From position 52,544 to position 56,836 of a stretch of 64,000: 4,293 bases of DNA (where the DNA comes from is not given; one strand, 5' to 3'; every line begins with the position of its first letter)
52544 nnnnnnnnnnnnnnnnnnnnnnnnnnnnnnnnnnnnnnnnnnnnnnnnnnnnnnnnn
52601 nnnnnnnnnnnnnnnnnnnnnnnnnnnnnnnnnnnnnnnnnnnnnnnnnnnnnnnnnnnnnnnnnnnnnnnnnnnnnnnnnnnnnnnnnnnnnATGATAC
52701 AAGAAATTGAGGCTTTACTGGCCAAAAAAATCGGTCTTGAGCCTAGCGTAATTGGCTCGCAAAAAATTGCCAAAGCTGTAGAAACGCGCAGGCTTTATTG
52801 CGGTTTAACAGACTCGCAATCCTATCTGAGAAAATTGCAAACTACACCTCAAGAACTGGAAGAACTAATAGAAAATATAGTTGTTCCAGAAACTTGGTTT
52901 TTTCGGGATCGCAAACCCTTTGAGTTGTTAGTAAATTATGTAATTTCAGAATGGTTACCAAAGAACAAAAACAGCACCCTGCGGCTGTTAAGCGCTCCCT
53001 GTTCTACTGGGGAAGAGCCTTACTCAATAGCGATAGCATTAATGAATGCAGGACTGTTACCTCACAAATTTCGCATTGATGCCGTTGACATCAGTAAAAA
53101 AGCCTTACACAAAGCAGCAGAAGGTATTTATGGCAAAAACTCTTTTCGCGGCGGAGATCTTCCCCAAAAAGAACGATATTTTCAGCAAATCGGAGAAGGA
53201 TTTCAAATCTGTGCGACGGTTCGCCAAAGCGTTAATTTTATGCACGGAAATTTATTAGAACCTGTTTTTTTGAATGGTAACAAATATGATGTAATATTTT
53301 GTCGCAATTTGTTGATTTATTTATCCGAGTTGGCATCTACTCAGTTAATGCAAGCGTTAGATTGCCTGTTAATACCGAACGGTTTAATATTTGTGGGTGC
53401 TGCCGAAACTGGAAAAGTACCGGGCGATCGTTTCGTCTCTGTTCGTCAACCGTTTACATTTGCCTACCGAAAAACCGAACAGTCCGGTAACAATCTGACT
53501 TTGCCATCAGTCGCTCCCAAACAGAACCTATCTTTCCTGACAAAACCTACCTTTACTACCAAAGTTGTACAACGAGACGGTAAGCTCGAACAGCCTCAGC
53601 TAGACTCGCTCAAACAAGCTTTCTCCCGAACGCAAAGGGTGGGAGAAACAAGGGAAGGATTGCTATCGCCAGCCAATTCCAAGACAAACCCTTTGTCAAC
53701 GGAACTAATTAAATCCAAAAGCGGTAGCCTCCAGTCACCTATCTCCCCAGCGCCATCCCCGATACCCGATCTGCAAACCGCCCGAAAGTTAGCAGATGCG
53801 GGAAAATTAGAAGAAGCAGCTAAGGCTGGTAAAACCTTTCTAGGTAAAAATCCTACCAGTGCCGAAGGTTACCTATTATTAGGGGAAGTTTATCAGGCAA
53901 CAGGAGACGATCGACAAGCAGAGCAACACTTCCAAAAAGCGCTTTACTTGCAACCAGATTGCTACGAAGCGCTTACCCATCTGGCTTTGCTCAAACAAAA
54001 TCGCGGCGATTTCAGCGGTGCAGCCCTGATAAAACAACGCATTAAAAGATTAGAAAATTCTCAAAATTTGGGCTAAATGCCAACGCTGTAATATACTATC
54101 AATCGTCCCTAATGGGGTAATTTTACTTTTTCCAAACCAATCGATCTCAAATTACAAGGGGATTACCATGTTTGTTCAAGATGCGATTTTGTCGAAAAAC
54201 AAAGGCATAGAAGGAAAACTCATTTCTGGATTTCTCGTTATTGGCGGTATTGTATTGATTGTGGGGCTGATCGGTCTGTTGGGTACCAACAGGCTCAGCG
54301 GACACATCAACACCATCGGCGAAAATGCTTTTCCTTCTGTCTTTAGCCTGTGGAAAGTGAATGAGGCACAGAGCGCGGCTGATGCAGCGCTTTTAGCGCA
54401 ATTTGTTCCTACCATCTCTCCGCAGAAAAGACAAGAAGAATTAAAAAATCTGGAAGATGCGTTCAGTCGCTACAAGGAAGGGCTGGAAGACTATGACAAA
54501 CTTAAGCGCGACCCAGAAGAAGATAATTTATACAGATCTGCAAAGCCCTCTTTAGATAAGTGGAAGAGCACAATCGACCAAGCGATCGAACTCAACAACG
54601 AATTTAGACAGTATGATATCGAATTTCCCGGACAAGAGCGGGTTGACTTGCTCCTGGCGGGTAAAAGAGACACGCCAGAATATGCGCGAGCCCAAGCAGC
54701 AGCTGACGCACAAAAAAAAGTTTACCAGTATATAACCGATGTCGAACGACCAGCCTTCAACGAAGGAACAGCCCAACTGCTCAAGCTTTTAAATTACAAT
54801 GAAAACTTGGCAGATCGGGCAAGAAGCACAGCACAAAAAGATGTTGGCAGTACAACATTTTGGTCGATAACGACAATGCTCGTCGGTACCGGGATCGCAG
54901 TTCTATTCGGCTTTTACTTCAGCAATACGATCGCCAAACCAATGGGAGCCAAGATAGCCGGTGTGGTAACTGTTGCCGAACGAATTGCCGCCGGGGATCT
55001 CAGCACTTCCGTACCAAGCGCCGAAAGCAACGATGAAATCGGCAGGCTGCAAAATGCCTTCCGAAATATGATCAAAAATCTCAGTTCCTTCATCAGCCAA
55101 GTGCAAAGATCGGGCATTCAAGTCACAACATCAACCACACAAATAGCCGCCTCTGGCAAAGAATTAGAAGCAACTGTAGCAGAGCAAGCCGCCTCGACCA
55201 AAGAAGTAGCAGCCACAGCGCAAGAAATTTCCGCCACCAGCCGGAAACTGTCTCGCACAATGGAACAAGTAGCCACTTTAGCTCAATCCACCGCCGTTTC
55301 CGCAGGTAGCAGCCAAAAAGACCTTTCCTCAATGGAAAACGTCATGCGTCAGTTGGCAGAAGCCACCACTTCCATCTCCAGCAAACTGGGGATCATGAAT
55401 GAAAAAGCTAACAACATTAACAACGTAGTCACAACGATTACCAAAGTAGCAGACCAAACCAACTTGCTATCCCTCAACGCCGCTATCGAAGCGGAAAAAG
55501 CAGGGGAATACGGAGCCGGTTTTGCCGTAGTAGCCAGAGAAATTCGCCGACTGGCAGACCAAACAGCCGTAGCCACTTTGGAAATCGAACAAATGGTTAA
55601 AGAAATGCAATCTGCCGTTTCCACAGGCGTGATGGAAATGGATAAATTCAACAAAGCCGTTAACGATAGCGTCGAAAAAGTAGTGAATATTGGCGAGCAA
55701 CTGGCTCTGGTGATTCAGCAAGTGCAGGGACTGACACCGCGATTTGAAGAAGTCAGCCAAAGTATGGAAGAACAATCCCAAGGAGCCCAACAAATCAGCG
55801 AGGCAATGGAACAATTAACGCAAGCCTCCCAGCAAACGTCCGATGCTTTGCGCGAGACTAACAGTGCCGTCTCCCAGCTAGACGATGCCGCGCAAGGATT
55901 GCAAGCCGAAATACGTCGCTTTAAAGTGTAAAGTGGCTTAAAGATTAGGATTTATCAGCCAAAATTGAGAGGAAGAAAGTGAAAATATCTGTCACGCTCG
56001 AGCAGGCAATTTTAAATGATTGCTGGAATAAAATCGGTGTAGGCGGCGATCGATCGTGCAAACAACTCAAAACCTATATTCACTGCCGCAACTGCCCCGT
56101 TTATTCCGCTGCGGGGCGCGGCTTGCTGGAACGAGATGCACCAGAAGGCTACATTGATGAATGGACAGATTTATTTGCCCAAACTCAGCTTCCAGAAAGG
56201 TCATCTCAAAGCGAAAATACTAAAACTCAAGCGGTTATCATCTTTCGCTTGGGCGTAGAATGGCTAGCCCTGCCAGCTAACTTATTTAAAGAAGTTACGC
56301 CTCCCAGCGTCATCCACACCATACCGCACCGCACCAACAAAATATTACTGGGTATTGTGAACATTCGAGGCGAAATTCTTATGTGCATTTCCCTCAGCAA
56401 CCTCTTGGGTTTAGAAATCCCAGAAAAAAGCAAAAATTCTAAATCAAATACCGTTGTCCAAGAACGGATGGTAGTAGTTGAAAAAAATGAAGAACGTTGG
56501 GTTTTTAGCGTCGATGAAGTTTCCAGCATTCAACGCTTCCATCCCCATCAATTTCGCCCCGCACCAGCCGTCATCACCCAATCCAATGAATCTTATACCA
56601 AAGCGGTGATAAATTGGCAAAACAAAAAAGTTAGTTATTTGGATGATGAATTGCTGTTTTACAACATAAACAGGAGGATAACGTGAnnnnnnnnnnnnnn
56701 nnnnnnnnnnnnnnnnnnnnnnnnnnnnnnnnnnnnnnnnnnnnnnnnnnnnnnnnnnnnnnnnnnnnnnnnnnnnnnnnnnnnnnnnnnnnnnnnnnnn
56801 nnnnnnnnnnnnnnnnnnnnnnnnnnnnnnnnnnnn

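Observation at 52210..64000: Wsp-like (ACF-class) chemosensory cluster with CheR-TPR and CheB in a cyanobacterium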

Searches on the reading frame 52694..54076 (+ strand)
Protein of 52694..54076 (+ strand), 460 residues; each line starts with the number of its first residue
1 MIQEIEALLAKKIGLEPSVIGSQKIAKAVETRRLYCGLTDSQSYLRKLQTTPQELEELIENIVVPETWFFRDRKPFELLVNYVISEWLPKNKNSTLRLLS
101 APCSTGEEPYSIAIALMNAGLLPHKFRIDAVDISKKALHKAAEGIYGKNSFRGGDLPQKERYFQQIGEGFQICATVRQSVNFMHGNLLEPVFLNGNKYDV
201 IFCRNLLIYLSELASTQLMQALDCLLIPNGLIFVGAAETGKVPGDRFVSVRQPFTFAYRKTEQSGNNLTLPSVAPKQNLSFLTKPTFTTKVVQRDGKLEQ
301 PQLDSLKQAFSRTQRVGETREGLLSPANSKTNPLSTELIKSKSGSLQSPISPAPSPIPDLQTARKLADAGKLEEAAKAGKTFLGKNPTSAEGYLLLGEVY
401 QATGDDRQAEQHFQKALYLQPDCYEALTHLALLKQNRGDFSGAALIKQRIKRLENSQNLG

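Call 3: search_protein_families(library=pfam, proteins=[window:52694-54076:+])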
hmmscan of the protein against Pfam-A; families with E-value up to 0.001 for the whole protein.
window:52694-54076:+ (460 aa): 10 families
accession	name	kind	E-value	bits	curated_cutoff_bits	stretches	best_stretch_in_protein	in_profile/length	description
PF01739.24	CheR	-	6.2e-42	143.7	27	1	66-239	2-178/195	CheR methyltransferase, SAM binding domain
PF14559.12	TPR_19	-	6.4e-06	26.8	25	1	366-426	1-60/68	Tetratricopeptide repeat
PF13181.12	TPR_8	-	9.6e-06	25.8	25.7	1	390-423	1-34/34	Tetratricopeptide repeat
PF07719.23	TPR_2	-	9.9e-06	25.7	27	1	390-422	1-33/34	Tetratricopeptide repeat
PF13431.12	TPR_17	-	1.1e-05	25.7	24.4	0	385-411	8-34/34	Tetratricopeptide repeat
PF00515.34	TPR_1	-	1.4e-05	25.1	27.8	1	390-423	1-34/34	Tetratricopeptide repeat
PF23914.1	TPR_CcmH_CycH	-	3.7e-05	24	42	1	380-439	40-99/158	Cytochrome c-type biogenesis protein H TPR domain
PF13424.12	TPR_12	-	0.00011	22.8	30.1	1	373-417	27-72/77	Tetratricopeptide repeat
PF13428.12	TPR_14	-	0.00022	22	23.5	0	391-432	2-43/44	Tetratricopeptide repeat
PF13432.12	TPR_16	-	0.00024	21.9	32.7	1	362-421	3-62/65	Tetratricopeptide repeat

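Call 10: search_protein_families(library=ncbifam, proteins=[window:52694-54076:+], max_evalue=0.00001)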
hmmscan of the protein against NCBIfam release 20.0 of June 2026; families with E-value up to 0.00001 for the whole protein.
window:52694-54076:+ (460 aa): 4 families
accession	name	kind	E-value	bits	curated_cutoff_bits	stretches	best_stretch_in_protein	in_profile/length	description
NF007902.0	PRK10611.1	equivalog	7.4e-31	107.4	435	1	32-238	56-264/287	protein-glutamate O-methyltransferase CheR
TIGR02917.1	PEP_TPR_lipo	equivalog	1.7e-09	36.1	312.2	1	369-443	444-518/899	XrtA/PEP-CTERM system TPR-repeat protein PrsT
NF033920.0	C39_PA2778_fam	equivalog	2.6e-07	30.3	150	1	357-449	157-249/255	PA2778 family cysteine peptidase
TIGR02521.1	type_IV_pilW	equivalog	8.1e-07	28.8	154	1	367-426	42-101/234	type IV pilus biogenesis/stability protein PilW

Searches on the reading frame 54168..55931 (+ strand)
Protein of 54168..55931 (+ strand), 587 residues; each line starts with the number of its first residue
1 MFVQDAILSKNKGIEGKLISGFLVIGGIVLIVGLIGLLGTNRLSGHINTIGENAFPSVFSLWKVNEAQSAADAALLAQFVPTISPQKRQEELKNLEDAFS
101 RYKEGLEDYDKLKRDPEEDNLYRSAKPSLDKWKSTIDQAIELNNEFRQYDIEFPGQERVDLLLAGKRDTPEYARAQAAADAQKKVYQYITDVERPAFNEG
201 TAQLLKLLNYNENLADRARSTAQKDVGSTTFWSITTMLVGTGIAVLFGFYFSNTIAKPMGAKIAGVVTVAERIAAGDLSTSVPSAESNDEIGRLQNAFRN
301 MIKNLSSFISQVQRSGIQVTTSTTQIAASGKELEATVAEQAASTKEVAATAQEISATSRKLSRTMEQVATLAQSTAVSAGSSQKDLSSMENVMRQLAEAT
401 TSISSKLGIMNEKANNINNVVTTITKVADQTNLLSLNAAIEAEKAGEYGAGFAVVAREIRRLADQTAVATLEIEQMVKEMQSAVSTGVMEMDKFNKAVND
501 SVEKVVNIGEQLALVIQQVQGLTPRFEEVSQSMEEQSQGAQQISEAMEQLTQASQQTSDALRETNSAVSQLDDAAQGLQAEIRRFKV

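Call 3: search_protein_families(library=pfam, proteins=[window:54168-55931:+])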
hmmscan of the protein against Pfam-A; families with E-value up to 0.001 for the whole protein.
window:54168-55931:+ (587 aa): 4 families
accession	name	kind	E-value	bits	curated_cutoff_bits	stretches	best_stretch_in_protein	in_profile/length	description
PF00015.26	MCPsignal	-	1.6e-35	122.9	34.6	1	371-552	3-170/172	Methyl-accepting chemotaxis protein (MCP) signalling domain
PF12729.13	4HB_MCP_1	-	1.5e-14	54.4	27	1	12-144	2-133/181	Four helix bundle sensory module for signal transduction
PF00672.30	HAMP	-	1.5e-09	38.4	25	1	262-306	9-52/53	HAMP domain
PF06103.16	DUF948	-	0.00051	20.6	37.2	0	297-362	23-88/89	Bacterial protein of unknown function (DUF948)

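Call 10: search_protein_families(library=ncbifam, proteins=[window:54168-55931:+], max_evalue=0.00001)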
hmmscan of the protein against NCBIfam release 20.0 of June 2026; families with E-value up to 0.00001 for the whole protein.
window:54168-55931:+ (587 aa): 7 families
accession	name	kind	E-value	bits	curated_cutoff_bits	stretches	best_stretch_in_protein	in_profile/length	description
NF058645.1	MCPCtpMPsAe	equivalog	6.7e-39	134.1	900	1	232-587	206-558/558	methyl-accepting chemotaxis protein CtpM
NF047851.1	MCPCitTducer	equivalog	1.1e-31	110.6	900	1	209-587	171-516/553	methyl-accepting chemotaxis citrate transducer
NF041847.1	transduc_aer2_vibrio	equivalog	4.3e-31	107.9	1200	1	263-578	459-745/804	aerotaxis transducer Aer2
NF011615.0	PRK15041.1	equivalog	6.2e-31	107.7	947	1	203-586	166-516/554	methyl-accepting chemotaxis protein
NF011622.0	PRK15048.1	equivalog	1.7e-28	100.1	900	1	232-586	192-514/553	methyl-accepting chemotaxis protein II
NF007309.0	PRK09793.1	equivalog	5.3e-28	98.3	903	1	241-586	199-512/533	methyl-accepting chemotaxis protein IV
NF050802.1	AspChtxCcaA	equivalog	7.1e-20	70.9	1300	1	308-510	480-668/700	aspartate chemotaxis receptor CcaA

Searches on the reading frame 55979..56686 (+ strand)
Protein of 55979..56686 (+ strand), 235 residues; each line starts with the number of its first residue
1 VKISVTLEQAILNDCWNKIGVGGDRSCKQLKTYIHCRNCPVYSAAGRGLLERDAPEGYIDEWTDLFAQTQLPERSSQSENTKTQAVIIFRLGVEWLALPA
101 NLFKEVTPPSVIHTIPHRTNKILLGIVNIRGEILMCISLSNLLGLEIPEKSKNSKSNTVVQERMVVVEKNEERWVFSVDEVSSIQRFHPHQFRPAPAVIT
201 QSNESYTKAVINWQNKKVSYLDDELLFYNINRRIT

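Call 3: search_protein_families(library=pfam, proteins=[window:55979-56686:+])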
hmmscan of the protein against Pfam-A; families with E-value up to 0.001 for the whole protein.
window:55979-56686:+ (235 aa): 1 family
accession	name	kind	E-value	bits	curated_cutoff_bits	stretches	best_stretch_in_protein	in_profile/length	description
PF01584.24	CheW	-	1.5e-20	73.7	23.5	1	86-227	2-134/138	CheW-like domain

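Call 10: search_protein_families(library=ncbifam, proteins=[window:55979-56686:+], max_evalue=0.00001)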
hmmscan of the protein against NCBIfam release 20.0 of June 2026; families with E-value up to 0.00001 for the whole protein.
window:55979-56686:+ (235 aa): 0 families
